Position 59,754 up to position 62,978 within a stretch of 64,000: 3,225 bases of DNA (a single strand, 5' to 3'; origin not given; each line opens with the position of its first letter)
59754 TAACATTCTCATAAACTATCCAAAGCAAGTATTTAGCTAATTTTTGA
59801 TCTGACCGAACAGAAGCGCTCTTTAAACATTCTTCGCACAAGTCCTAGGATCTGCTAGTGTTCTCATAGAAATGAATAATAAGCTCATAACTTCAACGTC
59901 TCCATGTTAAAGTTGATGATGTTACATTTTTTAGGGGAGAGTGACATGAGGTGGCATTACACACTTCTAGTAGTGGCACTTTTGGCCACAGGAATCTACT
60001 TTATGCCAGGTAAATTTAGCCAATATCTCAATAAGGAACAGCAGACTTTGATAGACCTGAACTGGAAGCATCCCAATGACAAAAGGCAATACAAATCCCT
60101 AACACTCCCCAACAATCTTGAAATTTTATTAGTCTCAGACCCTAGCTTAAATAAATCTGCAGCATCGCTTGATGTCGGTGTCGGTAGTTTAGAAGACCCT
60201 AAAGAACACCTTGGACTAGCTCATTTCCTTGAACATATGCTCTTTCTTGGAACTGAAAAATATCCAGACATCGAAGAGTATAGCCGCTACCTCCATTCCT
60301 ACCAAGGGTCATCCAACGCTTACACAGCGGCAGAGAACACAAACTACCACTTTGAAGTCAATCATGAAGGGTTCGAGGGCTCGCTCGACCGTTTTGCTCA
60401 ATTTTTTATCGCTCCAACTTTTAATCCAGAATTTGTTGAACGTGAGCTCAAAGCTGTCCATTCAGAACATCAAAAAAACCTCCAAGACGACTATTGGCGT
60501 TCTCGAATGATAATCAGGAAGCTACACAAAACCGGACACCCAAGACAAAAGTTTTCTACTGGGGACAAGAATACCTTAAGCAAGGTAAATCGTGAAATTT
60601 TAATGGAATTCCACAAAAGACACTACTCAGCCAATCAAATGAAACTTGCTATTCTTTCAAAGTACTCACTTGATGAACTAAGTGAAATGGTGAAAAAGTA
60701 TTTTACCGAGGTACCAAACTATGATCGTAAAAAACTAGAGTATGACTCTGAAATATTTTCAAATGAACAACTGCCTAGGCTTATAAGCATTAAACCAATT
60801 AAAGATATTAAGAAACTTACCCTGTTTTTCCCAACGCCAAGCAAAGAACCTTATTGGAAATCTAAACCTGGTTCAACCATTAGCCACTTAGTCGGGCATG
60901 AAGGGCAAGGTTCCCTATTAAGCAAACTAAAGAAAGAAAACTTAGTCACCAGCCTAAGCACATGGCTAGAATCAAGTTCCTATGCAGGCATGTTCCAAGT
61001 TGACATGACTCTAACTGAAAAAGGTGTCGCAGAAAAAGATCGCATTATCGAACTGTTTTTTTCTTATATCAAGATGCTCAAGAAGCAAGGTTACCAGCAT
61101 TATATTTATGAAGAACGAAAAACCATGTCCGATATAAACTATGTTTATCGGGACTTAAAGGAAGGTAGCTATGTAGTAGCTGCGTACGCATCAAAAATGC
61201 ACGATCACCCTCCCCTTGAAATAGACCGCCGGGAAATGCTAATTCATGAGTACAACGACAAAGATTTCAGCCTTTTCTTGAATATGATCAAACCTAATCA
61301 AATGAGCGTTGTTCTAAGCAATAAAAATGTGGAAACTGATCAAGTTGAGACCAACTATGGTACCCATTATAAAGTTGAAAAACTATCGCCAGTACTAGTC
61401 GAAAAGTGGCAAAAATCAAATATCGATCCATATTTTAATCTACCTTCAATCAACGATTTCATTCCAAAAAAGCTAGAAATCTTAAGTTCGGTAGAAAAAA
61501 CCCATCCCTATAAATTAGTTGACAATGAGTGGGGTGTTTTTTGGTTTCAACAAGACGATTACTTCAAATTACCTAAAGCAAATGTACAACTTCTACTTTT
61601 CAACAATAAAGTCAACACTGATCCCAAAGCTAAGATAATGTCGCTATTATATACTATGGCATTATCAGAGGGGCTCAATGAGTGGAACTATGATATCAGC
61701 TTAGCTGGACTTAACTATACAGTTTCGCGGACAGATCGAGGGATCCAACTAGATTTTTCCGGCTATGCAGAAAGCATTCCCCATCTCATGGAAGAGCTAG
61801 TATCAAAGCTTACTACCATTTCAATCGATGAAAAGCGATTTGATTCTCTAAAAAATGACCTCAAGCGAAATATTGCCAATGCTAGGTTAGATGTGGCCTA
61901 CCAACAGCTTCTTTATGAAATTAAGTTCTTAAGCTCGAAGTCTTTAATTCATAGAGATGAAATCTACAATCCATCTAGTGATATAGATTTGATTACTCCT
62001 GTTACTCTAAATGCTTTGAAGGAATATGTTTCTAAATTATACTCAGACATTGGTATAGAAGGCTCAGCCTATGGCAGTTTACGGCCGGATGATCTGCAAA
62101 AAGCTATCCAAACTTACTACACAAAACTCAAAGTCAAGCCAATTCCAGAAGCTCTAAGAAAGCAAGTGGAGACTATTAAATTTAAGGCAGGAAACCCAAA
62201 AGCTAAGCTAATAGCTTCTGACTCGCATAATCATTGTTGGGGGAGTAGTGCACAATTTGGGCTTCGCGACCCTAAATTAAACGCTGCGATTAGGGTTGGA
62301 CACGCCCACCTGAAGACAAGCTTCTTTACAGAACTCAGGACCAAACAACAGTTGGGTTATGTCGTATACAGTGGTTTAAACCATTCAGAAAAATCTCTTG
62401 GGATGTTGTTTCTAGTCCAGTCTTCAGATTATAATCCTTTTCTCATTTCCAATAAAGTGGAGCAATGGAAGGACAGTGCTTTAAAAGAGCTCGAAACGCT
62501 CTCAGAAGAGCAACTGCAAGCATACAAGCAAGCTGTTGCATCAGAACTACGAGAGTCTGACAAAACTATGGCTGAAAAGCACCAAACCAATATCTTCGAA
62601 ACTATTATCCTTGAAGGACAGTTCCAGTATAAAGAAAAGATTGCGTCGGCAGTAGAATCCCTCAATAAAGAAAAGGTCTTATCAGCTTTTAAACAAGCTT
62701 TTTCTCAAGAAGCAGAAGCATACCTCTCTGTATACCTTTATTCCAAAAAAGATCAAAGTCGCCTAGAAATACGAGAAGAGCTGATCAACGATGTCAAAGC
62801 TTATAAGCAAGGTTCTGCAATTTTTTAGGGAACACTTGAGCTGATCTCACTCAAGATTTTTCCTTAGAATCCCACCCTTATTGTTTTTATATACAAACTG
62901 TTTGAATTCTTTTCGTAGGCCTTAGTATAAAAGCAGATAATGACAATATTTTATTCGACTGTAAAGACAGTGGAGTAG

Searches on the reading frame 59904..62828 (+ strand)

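Call 8: search_protein_families(library=pfam, proteins=[window:59904-62828:+])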
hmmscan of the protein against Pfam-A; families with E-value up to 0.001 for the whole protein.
window:59904-62828:+ (974 aa): 4 families
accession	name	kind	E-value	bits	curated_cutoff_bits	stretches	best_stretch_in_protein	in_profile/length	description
PF16187.10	Peptidase_M16_M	-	1.3e-61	208.6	29.7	1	415-688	3-282/284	Middle or third domain of peptidase_M16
PF05193.26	Peptidase_M16_C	-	4.5e-40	137.9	23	2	227-404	1-176/181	Peptidase M16 inactive domain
PF00675.25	Peptidase_M16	-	7.4e-37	127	22.3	1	74-209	2-147/149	Insulinase (Peptidase family M16)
PF22456.1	PqqF-like_C_4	-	2.5e-23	82.5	27.5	1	802-895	5-98/100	PQQ synthase PqqF-like, C-terminal lobe domain 4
